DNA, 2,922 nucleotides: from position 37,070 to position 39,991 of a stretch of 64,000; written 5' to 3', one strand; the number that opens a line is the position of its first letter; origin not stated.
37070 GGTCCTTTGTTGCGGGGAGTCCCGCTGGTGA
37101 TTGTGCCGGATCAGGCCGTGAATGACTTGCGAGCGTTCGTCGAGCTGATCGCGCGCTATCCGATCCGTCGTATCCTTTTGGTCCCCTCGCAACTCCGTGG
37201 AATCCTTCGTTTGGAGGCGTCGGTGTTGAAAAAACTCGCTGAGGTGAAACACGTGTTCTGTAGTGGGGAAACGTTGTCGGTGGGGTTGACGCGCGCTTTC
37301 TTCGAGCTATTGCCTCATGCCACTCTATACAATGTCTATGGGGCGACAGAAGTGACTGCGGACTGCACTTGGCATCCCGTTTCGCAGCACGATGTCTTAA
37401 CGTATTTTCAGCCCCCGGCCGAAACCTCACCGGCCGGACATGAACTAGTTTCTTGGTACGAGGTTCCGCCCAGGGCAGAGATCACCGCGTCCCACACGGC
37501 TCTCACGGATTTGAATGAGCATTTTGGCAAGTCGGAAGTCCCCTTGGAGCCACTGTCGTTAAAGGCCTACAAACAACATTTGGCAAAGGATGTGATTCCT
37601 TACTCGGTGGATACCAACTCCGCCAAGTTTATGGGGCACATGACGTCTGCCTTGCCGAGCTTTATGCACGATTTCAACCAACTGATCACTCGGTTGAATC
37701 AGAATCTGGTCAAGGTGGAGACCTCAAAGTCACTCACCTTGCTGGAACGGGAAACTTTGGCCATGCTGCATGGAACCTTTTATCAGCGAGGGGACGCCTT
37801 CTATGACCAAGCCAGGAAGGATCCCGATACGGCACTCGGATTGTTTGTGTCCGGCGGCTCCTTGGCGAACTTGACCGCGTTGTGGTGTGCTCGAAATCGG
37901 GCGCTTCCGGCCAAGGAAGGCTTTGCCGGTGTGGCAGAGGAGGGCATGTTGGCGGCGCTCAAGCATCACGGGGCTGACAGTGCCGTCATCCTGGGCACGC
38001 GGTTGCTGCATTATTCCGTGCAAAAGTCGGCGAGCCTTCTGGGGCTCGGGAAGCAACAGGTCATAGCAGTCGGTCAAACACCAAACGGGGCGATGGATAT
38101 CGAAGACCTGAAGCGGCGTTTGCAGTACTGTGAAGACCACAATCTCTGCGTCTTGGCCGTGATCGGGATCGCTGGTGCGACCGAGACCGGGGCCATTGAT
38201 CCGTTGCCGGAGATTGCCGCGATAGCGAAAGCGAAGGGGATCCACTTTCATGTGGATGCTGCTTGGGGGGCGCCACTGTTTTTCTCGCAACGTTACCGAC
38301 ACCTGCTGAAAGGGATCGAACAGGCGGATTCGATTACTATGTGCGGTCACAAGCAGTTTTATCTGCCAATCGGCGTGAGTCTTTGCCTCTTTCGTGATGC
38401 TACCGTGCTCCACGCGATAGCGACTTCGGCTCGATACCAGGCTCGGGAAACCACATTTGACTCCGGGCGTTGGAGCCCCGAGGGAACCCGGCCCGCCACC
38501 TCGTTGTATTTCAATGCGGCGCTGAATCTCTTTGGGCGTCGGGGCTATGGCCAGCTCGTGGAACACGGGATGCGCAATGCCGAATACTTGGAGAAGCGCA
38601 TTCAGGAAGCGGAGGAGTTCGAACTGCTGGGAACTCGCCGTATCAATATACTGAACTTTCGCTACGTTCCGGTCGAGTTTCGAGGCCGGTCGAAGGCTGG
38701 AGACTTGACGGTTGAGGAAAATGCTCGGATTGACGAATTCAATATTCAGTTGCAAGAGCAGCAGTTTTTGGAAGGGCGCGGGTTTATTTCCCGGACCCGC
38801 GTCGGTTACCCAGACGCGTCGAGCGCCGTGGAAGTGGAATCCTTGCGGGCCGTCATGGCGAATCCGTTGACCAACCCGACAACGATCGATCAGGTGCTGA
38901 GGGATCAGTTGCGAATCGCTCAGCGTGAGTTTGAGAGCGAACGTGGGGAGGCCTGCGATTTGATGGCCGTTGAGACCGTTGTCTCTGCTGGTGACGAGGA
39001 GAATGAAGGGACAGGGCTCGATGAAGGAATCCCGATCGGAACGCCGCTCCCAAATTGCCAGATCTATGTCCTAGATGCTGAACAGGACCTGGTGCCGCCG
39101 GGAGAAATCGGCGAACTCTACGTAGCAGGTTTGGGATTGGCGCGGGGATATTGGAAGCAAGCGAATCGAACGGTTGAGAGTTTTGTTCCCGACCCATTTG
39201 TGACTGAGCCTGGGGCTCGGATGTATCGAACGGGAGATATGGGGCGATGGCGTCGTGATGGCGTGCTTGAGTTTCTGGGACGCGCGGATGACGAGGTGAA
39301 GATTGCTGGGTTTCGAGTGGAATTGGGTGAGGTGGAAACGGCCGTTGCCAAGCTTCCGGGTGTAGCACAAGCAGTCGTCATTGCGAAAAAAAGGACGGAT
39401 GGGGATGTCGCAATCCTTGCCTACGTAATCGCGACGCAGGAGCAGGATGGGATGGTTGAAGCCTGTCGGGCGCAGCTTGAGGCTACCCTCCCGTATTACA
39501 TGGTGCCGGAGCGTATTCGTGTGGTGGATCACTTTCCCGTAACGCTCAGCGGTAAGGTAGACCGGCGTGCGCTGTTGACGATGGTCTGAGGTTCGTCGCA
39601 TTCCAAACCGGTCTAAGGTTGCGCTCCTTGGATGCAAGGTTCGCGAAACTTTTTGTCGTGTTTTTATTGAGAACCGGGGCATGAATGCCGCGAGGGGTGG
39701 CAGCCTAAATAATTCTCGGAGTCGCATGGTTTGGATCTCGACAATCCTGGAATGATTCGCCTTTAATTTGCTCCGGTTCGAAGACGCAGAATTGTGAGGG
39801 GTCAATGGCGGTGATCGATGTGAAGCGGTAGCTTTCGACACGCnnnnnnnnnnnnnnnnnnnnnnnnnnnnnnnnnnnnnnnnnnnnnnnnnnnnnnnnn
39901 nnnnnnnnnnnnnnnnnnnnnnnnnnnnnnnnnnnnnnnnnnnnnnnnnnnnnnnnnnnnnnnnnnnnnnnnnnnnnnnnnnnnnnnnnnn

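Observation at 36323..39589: Stand-alone adenylation domain interrupted between core motifs A5 and A6 by a complete PLP-dependent decarboxylase, with no carrier domain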

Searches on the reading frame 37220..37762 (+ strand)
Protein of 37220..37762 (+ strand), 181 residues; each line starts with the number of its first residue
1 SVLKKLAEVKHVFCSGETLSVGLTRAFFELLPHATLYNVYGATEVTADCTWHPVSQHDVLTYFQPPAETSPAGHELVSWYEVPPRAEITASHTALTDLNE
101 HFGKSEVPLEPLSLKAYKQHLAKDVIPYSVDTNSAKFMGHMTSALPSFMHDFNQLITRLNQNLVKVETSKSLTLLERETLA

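Call 80: search_protein_representatives(protein=window:37220-37762:+)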
Query: 181 residues. Proteins with E-value up to 0.001 (for the whole library): 1690; up to 1e-10: 257; up to 1e-30: 30. The best 150 are listed.
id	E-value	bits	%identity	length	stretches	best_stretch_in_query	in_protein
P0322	4.8e-45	169.6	50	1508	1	9-181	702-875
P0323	4.6e-41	156.7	40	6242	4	6-181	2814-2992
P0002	2.1e-39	151.3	55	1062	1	3-180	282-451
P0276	2.8e-39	150.9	46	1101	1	3-181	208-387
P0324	1.1e-37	145.6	42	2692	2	2-181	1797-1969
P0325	4.3e-37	143.7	39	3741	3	6-181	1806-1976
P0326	7.5e-37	143.0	39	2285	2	4-181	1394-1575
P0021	3.1e-35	137.7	46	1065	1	5-181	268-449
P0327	8.1e-35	136.4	42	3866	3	4-181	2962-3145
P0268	9.0e-35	136.2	44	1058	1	1-181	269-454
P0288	1.5e-34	135.5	46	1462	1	3-181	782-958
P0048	1.8e-34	135.2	45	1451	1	8-180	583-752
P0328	1.9e-34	135.2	47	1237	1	3-181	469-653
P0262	2.1e-34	135.0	47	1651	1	9-181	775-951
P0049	2.6e-34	134.7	44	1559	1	5-181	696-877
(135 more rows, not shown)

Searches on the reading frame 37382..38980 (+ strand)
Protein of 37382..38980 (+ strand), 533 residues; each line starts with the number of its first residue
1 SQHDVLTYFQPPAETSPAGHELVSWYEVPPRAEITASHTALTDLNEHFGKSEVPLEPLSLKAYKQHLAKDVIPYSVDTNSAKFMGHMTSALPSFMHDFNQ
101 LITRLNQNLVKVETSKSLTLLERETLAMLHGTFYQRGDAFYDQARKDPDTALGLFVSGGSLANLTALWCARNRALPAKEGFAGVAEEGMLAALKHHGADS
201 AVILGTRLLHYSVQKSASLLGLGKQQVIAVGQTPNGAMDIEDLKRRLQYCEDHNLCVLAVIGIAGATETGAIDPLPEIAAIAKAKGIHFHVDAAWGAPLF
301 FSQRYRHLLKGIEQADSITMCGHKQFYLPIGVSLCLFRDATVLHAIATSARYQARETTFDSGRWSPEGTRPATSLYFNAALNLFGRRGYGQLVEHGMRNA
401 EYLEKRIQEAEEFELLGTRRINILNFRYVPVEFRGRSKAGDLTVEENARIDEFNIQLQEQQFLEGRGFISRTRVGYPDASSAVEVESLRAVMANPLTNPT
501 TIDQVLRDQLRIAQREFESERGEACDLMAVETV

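Call 7: search_protein_families(library=ncbifam, proteins=[window:37382-38980:+], max_evalue=0.001)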
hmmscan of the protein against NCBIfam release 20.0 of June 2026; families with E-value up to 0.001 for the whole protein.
window:37382-38980:+ (533 aa): 15 families
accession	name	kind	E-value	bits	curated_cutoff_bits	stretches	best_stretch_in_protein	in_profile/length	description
TIGR03799.1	NOD_PanD_pyr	equivalog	4.1e-147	490.7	606.1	1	33-512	42-522/522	pyridoxal-dependent aspartate 1-decarboxylase PanP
NF052646.1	DABADecarRhbB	equivalog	1.2e-47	162.6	900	1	62-466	79-454/491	L-2,4-diaminobutyrate decarboxylase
TIGR03812.1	tyr_de_CO2_Arch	equivalog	1.1e-28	100.2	299.4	1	105-427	44-325/375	tyrosine decarboxylase MfnA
TIGR03811.1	tyr_de_CO2_Ent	equivalog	7.2e-19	67.7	905.3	1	209-297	231-324/608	tyrosine decarboxylase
NF002748.0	PRK02769.1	equivalog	1.4e-15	56.9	305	1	208-411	118-314/382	histidine decarboxylase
TIGR03402.1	FeS_nifS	equivalog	5e-09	35.4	530.75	1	192-345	79-218/379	cysteine desulfurase NifS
TIGR01788.1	Glu-decarb-GAD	equivalog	2.3e-08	33.2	380.4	1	244-427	177-363/431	glutamate decarboxylase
TIGR03235.1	DNA_S_dndA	equivalog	6.1e-08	32.3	480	1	192-339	78-214/353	cysteine desulfurase DndA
TIGR03531.1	selenium_SpcS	equivalog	1.5e-07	30.4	224.85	1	189-349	140-298/444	O-phosphoseryl-tRNA(Sec) selenium transferase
TIGR01977.1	am_tr_V_EF2568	hypoth_equivalog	3.7e-07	29.5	377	1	199-349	85-224/376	cysteine desulfurase family protein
NF041359.1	GntG_guanitoxin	subfamily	4.7e-07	29.3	230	1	189-335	67-215/343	GntG family PLP-dependent aldolase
NF002806.0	PRK02948.1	subfamily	9.8e-06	24.8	304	1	195-345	83-220/381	IscS subfamily cysteine desulfurase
NF010611.0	PRK14012.1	equivalog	6.3e-05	22.1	548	1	203-297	99-187/406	IscS subfamily cysteine desulfurase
TIGR03403.1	nifS_epsilon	equivalog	0.00016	20.6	587.7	1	202-294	92-178/382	NifS family cysteine desulfurase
TIGR02006.1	IscS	equivalog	0.00025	20.2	643.2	1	203-297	95-183/402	IscS subfamily cysteine desulfurase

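Call 48: find_homologous_proteins(query=window:37457-38917:+, max_evalue=1e-20)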
Query window:37457-38917:+ (487 aa): 4320 proteins with E <= 1e-20 among 8000 candidates; the best 120 are listed.
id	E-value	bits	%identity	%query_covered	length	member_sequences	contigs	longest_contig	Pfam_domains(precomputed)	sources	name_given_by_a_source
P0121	2.7e-154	533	50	99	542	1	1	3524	PF00282.26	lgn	-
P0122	6.3e-152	525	53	92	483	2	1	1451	PF00282.26,PF05889.20,PF00266.26,PF01212.28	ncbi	ncbi:glutamate decarboxylase eukaryotic type, partial [Candidatus Thiomargarita nelsonii]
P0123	3.1e-145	503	49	100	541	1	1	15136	PF00282.26,PF01212.28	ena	-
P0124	5.2e-144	499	49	98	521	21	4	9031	PF00282.26,PF00266.26,PF01212.28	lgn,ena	-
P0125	1.2e-140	488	48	99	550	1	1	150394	PF00282.26,PF00266.26,PF01212.28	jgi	jgi:glutamate decarboxylase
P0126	1.1e-139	484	47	99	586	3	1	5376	PF00282.26,PF00266.26,PF01212.28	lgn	-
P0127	1.4e-139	484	47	99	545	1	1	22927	PF00282.26,PF00155.28,PF00266.26,PF01212.28,PF03621.19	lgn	-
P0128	3.7e-139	483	46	99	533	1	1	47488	PF00282.26,PF00266.26,PF01212.28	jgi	jgi:glutamate decarboxylase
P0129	1.0e-138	481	47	98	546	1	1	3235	PF00282.26,PF00266.26,PF01212.28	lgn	-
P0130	1.9e-138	480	46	98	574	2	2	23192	PF00282.26,PF00266.26,PF01212.28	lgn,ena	-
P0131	2.5e-138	480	47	99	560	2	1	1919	PF00282.26,PF00266.26,PF01212.28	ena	-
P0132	5.9e-138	479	46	99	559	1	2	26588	PF00282.26,PF00266.26,PF01212.28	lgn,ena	-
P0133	6.6e-138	478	46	99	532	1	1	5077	PF00282.26,PF00266.26,PF01212.28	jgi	-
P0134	7.0e-138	478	47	98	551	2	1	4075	PF00282.26,PF00266.26,PF01212.28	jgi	jgi:glutamate decarboxylase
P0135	1.2e-137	478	46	99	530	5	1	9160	PF00282.26,PF00266.26,PF01212.28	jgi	jgi:glutamate decarboxylase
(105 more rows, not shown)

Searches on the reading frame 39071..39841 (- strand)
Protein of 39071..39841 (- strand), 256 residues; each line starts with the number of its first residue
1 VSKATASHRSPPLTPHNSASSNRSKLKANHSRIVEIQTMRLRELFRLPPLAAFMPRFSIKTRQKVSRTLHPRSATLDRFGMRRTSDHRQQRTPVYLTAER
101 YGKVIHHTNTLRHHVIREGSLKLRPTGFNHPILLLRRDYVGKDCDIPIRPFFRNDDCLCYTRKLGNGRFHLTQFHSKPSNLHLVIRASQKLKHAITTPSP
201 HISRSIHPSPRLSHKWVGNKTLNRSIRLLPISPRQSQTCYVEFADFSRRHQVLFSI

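Call 70: search_protein_families(library=pfam, proteins=[window:39071-39841:-], max_evalue=0.0001)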
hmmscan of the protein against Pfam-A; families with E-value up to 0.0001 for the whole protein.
window:39071-39841:- (256 aa): 0 families
